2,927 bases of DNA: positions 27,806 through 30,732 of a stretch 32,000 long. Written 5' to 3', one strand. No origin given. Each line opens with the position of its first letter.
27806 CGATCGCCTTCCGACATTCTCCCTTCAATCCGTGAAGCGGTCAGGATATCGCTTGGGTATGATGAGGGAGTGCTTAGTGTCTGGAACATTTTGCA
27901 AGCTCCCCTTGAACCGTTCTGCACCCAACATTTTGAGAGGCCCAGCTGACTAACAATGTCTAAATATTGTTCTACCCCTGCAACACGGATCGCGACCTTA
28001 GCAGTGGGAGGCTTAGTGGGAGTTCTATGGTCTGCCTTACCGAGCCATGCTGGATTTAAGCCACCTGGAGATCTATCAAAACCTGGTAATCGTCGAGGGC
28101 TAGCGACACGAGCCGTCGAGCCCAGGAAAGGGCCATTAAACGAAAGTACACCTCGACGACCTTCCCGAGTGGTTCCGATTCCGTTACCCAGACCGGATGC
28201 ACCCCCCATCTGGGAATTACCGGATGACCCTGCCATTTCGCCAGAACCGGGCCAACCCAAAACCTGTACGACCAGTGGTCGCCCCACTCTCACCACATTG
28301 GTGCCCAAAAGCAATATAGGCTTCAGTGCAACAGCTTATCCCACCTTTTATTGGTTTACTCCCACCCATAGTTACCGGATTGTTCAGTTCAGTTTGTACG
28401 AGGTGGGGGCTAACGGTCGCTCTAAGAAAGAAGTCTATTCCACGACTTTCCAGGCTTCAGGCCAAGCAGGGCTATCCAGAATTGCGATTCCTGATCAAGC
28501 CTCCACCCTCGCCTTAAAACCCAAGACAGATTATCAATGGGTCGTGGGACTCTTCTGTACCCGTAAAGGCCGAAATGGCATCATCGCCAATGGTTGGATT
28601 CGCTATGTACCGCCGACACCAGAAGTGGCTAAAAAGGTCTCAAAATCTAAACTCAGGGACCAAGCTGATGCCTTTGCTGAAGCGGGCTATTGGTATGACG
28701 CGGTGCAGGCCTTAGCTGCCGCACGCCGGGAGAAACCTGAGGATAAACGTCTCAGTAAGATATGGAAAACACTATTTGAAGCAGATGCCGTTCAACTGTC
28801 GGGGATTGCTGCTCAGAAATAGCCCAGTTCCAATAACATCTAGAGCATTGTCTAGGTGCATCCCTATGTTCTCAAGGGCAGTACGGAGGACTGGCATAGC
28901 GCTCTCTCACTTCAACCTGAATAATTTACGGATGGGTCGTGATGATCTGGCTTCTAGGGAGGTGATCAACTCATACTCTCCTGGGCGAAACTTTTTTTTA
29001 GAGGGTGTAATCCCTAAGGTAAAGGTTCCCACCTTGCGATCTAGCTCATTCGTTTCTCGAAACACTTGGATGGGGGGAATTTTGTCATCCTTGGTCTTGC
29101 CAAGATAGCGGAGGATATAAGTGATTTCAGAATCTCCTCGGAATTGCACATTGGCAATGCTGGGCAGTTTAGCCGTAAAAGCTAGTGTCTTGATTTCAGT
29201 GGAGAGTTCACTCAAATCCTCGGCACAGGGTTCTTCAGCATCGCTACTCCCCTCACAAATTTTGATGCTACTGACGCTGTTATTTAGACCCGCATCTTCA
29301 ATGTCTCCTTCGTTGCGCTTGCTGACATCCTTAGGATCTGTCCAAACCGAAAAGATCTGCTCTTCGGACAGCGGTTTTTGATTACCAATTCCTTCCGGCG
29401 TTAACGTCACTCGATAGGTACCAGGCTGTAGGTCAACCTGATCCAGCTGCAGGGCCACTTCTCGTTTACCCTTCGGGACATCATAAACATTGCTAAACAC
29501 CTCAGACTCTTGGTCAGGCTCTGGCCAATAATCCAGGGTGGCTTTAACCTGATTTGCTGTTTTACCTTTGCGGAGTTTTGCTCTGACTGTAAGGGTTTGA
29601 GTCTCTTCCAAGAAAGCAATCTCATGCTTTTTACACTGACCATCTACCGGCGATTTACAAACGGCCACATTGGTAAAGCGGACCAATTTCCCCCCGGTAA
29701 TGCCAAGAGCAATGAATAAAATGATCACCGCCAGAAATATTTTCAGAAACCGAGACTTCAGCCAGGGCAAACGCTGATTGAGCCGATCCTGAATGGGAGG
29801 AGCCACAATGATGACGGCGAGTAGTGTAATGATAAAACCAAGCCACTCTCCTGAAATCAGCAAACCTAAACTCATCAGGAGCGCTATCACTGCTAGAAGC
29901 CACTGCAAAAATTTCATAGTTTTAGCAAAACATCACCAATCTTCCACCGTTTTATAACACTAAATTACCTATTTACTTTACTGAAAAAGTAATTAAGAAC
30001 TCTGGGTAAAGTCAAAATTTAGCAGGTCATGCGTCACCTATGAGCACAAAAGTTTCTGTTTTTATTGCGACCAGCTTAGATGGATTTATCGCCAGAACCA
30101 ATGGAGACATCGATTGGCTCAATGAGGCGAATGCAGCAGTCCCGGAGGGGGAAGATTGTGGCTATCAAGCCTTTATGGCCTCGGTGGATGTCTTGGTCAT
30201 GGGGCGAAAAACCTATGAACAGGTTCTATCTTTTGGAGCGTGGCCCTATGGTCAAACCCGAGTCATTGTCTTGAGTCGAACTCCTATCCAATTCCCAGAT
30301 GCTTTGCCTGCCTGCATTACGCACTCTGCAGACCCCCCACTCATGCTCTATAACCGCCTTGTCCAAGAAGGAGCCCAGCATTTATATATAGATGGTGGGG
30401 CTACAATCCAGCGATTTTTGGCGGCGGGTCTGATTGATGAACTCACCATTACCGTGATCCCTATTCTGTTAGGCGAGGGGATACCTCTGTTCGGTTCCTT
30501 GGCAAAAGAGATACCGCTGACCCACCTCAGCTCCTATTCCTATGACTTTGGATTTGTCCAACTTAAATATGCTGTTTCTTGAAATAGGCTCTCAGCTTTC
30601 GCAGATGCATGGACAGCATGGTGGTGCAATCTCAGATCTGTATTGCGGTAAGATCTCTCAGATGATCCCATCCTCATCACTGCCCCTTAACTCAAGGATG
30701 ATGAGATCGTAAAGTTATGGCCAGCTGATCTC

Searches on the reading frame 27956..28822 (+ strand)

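Call 19: search_protein_families(library=pfam, proteins=[window:27956-28822:+], max_evalue=0.001)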
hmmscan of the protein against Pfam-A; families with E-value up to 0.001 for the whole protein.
window:27956-28822:+ (288 aa): 1 family
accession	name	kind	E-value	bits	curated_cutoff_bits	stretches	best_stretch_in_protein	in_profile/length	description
PF06051.17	DUF928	-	9.4e-46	156.3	26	1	103-287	8-182/184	Domain of Unknown Function (DUF928)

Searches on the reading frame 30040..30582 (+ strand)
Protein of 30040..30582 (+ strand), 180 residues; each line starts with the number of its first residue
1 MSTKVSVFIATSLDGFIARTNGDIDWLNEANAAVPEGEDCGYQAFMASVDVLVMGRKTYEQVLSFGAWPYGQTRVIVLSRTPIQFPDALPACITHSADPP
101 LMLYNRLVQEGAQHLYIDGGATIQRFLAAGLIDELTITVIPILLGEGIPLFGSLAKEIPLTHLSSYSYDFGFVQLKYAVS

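Call 19: search_protein_families(library=pfam, proteins=[window:30040-30582:+], max_evalue=0.001)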
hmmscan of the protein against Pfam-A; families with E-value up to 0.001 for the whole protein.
window:30040-30582:+ (180 aa): 2 families
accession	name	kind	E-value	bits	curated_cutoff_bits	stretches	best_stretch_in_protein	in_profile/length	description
PF01872.23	RibD_C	-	3.9e-16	59.9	24.1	1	4-168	2-191/197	RibD C-terminal domain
PF00186.24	DHFR_1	-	0.00055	20.1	25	1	50-140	38-116/159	Dihydrofolate reductase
